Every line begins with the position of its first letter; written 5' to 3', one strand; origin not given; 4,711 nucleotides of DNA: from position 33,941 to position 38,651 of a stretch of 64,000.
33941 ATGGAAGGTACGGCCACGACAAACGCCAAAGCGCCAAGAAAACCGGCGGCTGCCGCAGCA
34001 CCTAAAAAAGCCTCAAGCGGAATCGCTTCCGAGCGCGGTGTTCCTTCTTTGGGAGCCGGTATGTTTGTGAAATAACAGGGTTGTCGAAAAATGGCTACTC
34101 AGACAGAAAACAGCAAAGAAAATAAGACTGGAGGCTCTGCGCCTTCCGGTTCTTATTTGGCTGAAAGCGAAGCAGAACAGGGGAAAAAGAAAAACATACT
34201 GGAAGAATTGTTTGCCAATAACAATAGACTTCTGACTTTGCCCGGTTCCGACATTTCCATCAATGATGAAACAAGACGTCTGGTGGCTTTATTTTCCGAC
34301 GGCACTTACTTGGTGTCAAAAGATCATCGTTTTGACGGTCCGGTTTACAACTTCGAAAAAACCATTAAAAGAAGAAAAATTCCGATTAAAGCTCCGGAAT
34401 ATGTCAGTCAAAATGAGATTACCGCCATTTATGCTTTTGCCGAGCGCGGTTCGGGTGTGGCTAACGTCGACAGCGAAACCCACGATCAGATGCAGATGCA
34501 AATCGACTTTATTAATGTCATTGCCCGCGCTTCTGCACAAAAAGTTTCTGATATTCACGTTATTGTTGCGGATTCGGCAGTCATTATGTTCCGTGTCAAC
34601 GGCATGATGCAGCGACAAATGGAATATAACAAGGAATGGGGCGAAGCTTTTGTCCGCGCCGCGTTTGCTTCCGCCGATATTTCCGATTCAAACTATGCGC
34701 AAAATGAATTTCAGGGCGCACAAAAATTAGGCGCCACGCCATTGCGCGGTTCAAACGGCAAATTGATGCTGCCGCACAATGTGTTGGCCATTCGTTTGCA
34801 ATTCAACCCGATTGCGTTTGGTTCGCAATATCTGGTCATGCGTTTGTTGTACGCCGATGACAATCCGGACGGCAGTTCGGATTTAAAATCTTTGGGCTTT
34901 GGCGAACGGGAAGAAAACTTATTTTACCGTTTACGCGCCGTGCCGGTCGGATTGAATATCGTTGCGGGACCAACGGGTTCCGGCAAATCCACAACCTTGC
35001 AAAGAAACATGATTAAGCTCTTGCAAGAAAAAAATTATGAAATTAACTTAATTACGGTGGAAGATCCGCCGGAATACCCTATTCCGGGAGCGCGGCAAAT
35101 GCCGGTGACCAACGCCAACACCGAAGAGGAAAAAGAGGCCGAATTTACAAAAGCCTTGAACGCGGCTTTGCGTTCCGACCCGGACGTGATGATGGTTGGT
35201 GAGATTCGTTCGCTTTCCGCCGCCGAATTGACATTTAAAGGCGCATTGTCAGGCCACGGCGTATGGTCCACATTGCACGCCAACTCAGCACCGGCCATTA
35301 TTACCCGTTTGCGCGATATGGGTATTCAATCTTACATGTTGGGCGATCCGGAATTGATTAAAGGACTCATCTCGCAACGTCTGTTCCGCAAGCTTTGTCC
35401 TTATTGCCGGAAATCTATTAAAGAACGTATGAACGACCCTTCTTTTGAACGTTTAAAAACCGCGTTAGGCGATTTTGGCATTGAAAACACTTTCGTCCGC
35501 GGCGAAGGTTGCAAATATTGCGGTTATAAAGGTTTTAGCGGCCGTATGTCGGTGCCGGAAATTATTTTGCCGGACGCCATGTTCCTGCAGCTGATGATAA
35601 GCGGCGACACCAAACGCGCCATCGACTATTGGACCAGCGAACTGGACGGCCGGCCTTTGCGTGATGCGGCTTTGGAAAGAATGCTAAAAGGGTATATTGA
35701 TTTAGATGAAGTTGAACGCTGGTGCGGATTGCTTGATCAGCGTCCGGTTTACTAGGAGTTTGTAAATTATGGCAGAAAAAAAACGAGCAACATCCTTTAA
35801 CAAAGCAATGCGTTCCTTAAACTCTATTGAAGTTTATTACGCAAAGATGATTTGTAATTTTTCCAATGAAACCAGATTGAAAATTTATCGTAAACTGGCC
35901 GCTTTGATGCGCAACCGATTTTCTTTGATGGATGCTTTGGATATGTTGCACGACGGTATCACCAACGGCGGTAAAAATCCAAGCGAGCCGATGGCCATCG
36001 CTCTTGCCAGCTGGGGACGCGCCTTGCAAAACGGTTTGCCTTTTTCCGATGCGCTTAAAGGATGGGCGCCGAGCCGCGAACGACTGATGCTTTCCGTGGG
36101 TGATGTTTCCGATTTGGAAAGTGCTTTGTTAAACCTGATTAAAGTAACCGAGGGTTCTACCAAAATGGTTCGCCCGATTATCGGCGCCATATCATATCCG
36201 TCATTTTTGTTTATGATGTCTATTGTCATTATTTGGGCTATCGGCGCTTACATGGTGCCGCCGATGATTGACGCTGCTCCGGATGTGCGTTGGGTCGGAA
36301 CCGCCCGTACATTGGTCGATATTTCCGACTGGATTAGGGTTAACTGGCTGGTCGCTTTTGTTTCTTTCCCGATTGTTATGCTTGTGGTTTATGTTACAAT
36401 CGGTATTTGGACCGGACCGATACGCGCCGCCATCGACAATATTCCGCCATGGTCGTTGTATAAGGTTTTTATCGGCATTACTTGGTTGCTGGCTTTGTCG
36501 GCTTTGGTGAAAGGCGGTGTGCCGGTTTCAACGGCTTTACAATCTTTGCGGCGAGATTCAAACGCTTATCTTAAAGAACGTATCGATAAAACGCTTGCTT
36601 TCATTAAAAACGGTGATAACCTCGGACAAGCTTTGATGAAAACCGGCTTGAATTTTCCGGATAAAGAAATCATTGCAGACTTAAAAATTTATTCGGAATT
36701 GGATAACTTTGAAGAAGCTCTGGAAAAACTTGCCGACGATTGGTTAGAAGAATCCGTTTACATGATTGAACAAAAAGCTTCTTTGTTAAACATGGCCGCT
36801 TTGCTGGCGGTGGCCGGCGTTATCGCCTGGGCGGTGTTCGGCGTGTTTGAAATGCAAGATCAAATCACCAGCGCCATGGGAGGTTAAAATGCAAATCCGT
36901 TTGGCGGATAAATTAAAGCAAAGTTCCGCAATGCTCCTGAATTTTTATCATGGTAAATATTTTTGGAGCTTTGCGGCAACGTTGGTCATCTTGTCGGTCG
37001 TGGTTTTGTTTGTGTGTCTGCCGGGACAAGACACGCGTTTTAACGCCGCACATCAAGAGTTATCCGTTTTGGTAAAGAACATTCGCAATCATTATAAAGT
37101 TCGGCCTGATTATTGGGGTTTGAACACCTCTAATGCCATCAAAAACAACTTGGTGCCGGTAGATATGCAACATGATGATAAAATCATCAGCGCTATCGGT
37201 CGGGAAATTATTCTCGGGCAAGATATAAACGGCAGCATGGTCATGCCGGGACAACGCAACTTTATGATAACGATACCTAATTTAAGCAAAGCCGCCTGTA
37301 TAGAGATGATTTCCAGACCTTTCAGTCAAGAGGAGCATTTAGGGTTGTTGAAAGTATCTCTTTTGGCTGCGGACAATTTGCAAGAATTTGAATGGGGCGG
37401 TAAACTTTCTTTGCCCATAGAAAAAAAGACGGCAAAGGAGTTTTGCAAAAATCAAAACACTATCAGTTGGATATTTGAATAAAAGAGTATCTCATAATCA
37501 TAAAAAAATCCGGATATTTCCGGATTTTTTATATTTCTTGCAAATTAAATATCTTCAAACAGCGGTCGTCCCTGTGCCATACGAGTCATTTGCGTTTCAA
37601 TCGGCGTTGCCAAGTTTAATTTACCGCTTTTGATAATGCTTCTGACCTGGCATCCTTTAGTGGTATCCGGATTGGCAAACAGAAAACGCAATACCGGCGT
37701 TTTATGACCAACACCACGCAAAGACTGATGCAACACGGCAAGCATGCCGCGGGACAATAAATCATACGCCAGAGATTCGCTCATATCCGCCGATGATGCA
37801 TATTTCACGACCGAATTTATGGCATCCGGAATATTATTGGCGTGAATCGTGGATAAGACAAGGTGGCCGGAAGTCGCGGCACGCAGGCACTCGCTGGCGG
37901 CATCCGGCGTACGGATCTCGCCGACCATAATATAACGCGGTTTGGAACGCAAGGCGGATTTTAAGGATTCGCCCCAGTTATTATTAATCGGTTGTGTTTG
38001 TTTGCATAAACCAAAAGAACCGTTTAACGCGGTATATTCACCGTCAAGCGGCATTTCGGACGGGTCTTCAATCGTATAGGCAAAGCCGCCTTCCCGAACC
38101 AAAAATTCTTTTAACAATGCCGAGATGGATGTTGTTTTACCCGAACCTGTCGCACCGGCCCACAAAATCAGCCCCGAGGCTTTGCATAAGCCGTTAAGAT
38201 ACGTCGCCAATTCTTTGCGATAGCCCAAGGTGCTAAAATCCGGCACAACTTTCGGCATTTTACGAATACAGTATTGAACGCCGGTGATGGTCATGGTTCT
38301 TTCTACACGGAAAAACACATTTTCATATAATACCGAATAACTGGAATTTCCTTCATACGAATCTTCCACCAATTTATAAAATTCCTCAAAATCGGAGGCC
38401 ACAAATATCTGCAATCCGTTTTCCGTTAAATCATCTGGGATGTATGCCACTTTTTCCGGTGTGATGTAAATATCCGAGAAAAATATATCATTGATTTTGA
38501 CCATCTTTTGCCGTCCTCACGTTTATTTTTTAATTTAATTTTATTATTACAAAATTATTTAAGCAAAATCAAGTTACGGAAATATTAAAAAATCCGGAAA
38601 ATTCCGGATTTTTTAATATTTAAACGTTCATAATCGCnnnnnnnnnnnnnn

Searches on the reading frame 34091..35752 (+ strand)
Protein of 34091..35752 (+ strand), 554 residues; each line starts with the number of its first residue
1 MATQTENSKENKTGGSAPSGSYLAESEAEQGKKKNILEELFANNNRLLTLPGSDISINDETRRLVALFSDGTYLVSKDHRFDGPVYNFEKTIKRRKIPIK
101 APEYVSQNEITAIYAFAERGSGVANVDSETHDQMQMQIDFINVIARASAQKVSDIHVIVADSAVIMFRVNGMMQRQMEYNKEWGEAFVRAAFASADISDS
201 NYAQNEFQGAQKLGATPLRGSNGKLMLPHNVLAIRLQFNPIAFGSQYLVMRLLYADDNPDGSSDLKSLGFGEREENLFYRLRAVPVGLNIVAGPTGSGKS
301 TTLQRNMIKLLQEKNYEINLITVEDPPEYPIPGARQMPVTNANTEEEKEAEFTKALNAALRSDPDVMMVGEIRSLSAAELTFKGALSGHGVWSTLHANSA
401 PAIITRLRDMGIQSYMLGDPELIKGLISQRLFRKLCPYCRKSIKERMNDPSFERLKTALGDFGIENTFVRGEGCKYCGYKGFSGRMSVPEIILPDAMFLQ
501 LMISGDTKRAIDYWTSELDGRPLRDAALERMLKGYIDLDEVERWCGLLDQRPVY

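Call 6: search_protein_families(library=pfam, proteins=[window:34091-35752:+], max_evalue=0.001)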
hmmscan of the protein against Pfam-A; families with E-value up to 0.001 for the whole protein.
window:34091-35752:+ (554 aa): 1 family
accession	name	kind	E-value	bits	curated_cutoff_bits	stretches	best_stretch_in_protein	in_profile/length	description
PF00437.27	T2SSE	-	1.3e-66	225.2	24.9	1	139-543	11-370/370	Type II/IV secretion system protein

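Call 51: search_protein_families(library=ncbifam, proteins=[window:34091-35752:+], max_evalue=0.001)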
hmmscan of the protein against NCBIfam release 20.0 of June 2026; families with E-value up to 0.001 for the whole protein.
window:34091-35752:+ (554 aa): 18 families
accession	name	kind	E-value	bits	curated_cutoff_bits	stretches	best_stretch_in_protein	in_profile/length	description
TIGR02533.1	type_II_gspE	equivalog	3e-67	227.3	630.25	1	138-543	110-484/486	type II secretion system ATPase GspE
TIGR02538.1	type_IV_pilB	equivalog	1.6e-62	211.9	675.65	1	125-543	171-560/564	type IV-A pilus assembly ATPase PilB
NF007755.0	PRK10436.1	equivalog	2e-57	194.9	617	1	127-547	75-461/465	type II secretion system protein GspE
NF053534.1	T4PilAsmATPsTfpB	equivalog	1.2e-56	192.4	850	1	138-543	205-580/584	type IV pilus assembly ATPase TfpB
NF041000.1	ATPase_ComGA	equivalog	1.5e-40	138.9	300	1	142-432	2-265/267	competence type IV pilus ATPase ComGA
TIGR01420.1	pilT_fam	subfamily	3.7e-31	108.6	319.1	1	278-410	114-242/343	PilT/PilU family type 4a pilus ATPase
TIGR02525.1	plasmid_TraJ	equivalog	2.3e-18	66.3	368.3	1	274-408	138-270/372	plasmid transfer ATPase TraJ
NF058587.1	archaellum_moto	equivalog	1.4e-17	63.7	550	1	291-410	280-396/527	archaellum flagellar ATPase motor FlaI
TIGR02788.1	VirB11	equivalog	6.6e-13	48.4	249.95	1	288-414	145-269/308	P-type DNA transfer ATPase VirB11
TIGR03819.1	heli_sec_ATPase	hypoth_equivalog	7.2e-13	48.4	373.15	1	290-412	182-302/340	TadA family conjugal transfer-associated ATPase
TIGR02524.1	dot_icm_DotB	equivalog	7.6e-12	45.1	463.3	1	287-407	135-256/358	Dot/Icm type IV secretion system ATPase DotB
TIGR02782.1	TrbB_P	equivalog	7.1e-11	41.9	304.55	1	290-410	140-255/303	P-type conjugative transfer ATPase TrbB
NF053672.1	bindosome_BasE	exception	8.4e-11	41.3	1000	1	290-409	274-390/512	bindosome assembly system ATPase subunit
NF010469.0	PRK13894.1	subfamily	1.5e-09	37.6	508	1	290-428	153-283/320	conjugal transfer ATPase TrbB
NF010407.0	PRK13833.1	subfamily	9.1e-09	35.2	499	1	285-410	142-262/323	conjugal transfer protein TrbB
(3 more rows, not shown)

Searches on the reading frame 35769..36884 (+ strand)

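Call 6: search_protein_families(library=pfam, proteins=[window:35769-36884:+], max_evalue=0.001)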
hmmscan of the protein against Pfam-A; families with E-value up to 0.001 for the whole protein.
window:35769-36884:+ (372 aa): 1 family
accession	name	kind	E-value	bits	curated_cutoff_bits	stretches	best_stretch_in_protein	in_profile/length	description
PF00482.28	T2SSF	-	6.7e-26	91.1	25.2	2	239-360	1-123/125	Type II secretion system (T2SS), protein F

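Call 51: search_protein_families(library=ncbifam, proteins=[window:35769-36884:+], max_evalue=0.001)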
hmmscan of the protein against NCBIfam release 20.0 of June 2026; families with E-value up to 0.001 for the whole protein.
window:35769-36884:+ (372 aa): 6 families
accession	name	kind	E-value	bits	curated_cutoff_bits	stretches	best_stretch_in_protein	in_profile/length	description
TIGR02120.1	GspF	equivalog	3.2e-16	59.6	424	1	31-359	60-390/401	type II secretion system inner membrane protein GspF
NF041012.2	T4P_ComGB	equivalog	8.3e-15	54.9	240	1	37-290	4-256/332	competence type IV pilus assembly protein ComGB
NF007861.0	PRK10573.1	equivalog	3.1e-14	52.8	401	1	30-356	55-384/401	protein transport protein HofC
NF052606.1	T4PiliAsmPilCMyx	equivalog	4.9e-08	32.2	700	1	41-358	87-406/419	type IV pilus assembly protein PilC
NF047826.1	T3SSXpsF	equivalog_domain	8.3e-08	31.4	650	1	30-371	62-405/405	type II secretion system protein XpsF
NF052607.1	T4PiliAsmPilCThrm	equivalog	1.1e-07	31.3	700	1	41-360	73-394/406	type IV pilus assembly protein PilC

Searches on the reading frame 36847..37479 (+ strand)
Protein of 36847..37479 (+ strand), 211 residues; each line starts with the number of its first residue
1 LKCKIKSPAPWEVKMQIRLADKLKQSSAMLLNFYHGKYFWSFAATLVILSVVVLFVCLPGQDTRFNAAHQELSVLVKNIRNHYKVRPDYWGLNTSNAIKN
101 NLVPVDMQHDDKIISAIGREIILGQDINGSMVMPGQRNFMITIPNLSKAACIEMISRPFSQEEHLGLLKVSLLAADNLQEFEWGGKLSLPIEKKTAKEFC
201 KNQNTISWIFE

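Call 6: search_protein_families(library=pfam, proteins=[window:36847-37479:+], max_evalue=0.001)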
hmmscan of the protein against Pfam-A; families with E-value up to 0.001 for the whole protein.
window:36847-37479:+ (211 aa): 1 family
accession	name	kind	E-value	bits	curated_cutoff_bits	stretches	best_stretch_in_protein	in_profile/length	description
PF05307.16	Bundlin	-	0.00015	22.5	22.3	1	63-157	7-100/151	Bundlin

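Call 51: search_protein_families(library=ncbifam, proteins=[window:36889-37479:+], max_evalue=0.001)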
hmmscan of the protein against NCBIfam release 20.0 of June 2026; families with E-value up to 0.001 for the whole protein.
window:36889-37479:+ (197 aa): 0 families

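Call 66: find_homologous_proteins(query=window:36889-37479:+, max_evalue=0.001)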
Query window:36889-37479:+ (197 aa): 19 proteins with E <= 0.001 among 95 candidates.
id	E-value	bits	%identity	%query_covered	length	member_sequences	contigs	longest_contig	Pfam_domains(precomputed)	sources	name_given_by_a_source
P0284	8.8e-126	435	98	100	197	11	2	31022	-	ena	-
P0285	1.8e-75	271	60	98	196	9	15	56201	-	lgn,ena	-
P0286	3.5e-75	270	61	100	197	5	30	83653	PF08805.17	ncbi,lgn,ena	-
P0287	4.4e-73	263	61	98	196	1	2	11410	PF05307.17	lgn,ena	-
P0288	5.6e-72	260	59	98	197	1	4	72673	PF05307.17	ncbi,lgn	-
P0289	2.9e-57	212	53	92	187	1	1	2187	PF05307.17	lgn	-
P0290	5.1e-55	204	58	80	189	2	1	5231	-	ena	-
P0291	9.4e-54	200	51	89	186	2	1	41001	PF05307.17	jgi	-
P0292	3.0e-52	195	46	94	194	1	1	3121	-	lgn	-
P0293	4.3e-51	192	48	89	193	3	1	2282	PF05307.17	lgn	-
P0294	3.0e-48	182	44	97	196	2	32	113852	PF05307.17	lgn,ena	-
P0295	4.1e-48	182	44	97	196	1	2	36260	PF05307.17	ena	-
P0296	7.8e-48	181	44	97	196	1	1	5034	PF05307.17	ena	-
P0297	2.1e-47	180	49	79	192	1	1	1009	PF05307.17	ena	-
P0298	2.6e-47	179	51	78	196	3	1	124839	PF05307.17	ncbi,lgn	-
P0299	9.8e-46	174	43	97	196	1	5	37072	-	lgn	-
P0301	6.1e-38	149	40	94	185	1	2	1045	PF05307.17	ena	-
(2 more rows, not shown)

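Call 69: find_encoding_contigs(protein=P0299, flank=10000, max_places=3)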
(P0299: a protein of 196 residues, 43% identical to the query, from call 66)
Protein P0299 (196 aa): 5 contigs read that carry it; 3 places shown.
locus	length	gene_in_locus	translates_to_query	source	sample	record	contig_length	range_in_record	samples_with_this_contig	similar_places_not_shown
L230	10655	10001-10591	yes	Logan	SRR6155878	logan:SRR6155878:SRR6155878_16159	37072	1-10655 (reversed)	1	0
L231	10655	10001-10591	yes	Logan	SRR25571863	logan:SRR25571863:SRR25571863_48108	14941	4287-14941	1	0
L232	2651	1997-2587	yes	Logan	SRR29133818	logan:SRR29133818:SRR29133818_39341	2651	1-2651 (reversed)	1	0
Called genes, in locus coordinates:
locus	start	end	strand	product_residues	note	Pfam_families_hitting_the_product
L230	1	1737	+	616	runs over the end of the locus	-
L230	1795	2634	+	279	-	PF10671:TcpQ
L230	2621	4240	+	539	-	PF00263:Secretin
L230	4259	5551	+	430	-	PF06864:PAP_PilO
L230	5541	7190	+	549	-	-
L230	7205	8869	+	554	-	PF00437:T2SSE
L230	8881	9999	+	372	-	PF00482:T2SSF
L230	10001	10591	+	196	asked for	-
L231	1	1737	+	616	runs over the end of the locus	-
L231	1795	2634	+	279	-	PF10671:TcpQ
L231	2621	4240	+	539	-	PF00263:Secretin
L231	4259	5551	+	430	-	PF06864:PAP_PilO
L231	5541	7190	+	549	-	-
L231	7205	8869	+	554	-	PF00437:T2SSE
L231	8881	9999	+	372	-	PF00482:T2SSF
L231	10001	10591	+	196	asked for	-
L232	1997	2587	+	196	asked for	-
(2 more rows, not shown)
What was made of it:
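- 28824..37482 (+): Inferred partner: a type IVb pilus machinery operon. It encodes a TcpQ-like protein, a PilN-family secretin, PilO, a 510-aa unknown protein, an assembly ATPase, a platform protein, and a bundlin-like protein without a prepilin motif (36889-37482). The same operon order is conserved in a distant relative (call 69).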

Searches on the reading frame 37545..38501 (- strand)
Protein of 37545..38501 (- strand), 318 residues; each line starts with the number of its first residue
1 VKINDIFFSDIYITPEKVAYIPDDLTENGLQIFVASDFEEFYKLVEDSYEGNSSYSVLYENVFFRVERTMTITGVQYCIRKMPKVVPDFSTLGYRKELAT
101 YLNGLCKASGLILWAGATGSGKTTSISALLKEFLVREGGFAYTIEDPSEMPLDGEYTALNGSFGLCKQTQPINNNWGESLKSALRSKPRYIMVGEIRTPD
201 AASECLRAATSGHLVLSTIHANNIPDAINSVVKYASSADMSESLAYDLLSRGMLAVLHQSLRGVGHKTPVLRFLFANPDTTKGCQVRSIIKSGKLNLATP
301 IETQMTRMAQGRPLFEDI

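Call 6: search_protein_families(library=pfam, proteins=[window:37545-38501:-], max_evalue=0.001)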
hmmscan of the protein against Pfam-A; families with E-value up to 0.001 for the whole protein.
window:37545-38501:- (318 aa): 1 family
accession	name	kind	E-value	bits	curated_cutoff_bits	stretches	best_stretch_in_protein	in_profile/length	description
PF00437.27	T2SSE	-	4.2e-31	108.4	24.9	1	60-261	90-277/370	Type II/IV secretion system protein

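Call 51: search_protein_families(library=ncbifam, proteins=[window:37545-38501:-], max_evalue=0.001)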
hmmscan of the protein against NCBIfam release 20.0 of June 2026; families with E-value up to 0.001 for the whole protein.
window:37545-38501:- (318 aa): 19 families
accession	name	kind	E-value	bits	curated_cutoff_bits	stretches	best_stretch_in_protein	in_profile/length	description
TIGR01420.1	pilT_fam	subfamily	3.7e-31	108.6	319.1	1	44-263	61-269/343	PilT/PilU family type 4a pilus ATPase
NF041000.1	ATPase_ComGA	equivalog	2.1e-27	95.8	300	1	93-235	111-246/267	competence type IV pilus ATPase ComGA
TIGR02538.1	type_IV_pilB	equivalog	3.3e-25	88.7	675.65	1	62-232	266-430/564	type IV-A pilus assembly ATPase PilB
NF053534.1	T4PilAsmATPsTfpB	equivalog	3e-24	85.3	850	1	85-232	311-450/584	type IV pilus assembly ATPase TfpB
TIGR02525.1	plasmid_TraJ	equivalog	3.5e-22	78.9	368.3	1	73-256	116-293/372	plasmid transfer ATPase TraJ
TIGR02533.1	type_II_gspE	equivalog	8.8e-22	77.4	630.25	1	84-232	217-357/486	type II secretion system ATPase GspE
NF007755.0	PRK10436.1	equivalog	2.2e-21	76.1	617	1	60-228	167-329/465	type II secretion system protein GspE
TIGR02524.1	dot_icm_DotB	equivalog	1.1e-17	64.3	463.3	1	73-237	101-262/358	Dot/Icm type IV secretion system ATPase DotB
NF058587.1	archaellum_moto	equivalog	5.4e-16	58.4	550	1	94-229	260-391/527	archaellum flagellar ATPase motor FlaI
TIGR02788.1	VirB11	equivalog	2.7e-15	56.2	249.95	1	96-256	131-287/308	P-type DNA transfer ATPase VirB11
TIGR03819.1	heli_sec_ATPase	hypoth_equivalog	5e-11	42.4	373.15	1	95-260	164-326/340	TadA family conjugal transfer-associated ATPase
TIGR02782.1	TrbB_P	equivalog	1.5e-10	40.9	304.55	1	104-236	131-257/303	P-type conjugative transfer ATPase TrbB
NF053672.1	bindosome_BasE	exception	2.2e-10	39.9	1000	1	94-231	250-388/512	bindosome assembly system ATPase subunit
NF010469.0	PRK13894.1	subfamily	7.4e-10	38.7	508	1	107-239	147-272/320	conjugal transfer ATPase TrbB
NF010425.0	PRK13851.1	equivalog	1.1e-07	31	461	1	97-237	150-286/344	type IV secretion system protein VirB11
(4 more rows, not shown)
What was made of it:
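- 37545..38504 (-): PilT-family ATPase next to the machinery operon, a possible retraction motor. PF00437 and TIGR01420, both below the equivalog cut-off (calls 6, 51).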
